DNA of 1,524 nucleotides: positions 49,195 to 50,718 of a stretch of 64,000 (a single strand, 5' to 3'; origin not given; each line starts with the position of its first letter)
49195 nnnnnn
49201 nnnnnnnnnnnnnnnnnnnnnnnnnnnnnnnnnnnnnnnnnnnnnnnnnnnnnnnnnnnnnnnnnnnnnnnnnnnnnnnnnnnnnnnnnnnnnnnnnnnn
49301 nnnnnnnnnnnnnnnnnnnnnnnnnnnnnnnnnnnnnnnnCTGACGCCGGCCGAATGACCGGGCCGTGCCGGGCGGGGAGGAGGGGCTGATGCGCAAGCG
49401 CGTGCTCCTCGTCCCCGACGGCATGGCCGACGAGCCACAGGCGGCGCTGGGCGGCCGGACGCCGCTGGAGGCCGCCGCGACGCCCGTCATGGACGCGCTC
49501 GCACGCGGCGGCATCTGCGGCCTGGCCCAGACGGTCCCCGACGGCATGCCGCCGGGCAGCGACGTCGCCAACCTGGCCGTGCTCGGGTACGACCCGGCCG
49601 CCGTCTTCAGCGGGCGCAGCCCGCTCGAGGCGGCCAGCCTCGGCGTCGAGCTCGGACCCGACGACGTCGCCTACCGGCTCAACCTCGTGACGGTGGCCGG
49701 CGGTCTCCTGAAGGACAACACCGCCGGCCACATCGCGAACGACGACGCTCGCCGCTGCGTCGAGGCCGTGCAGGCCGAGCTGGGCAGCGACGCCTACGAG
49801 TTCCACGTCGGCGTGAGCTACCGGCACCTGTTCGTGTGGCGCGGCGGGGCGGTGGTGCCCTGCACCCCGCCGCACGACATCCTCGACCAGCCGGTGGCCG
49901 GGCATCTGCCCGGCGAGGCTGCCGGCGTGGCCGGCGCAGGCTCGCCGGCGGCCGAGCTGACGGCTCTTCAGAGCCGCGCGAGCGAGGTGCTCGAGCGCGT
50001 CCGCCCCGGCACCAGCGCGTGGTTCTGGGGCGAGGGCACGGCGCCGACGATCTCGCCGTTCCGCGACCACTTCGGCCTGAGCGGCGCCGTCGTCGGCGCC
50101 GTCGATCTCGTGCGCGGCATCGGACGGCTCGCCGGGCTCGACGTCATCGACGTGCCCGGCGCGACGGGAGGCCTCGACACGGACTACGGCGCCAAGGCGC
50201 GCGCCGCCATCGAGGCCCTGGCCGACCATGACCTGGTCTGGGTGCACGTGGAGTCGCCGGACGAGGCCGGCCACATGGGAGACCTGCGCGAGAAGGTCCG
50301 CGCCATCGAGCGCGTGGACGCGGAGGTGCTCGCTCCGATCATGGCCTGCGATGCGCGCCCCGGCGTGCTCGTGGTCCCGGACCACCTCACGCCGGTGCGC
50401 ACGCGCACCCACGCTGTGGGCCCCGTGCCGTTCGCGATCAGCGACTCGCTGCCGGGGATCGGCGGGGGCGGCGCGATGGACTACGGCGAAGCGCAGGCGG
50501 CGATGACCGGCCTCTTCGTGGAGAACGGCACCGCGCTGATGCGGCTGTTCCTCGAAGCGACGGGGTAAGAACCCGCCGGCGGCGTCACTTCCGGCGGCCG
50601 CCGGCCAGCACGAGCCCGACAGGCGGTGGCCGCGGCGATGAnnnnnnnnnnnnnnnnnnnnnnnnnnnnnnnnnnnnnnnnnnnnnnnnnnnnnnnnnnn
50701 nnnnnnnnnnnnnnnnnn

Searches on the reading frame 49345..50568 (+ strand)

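Call 43: search_protein_families(library=pfam, proteins=[window:49345-50568:+], max_evalue=0.00001)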
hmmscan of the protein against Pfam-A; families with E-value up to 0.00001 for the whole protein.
window:49345-50568:+ (407 aa): 2 families
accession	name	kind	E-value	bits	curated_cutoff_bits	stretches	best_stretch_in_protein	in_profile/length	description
PF10143.14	PhosphMutase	-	2.4e-50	171.2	21.5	1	53-217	1-165/170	2,3-bisphosphoglycerate-independent phosphoglycerate mutase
PF01676.23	Metalloenzyme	-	1.6e-39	136.4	24.3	1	18-367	2-222/252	Metalloenzyme superfamily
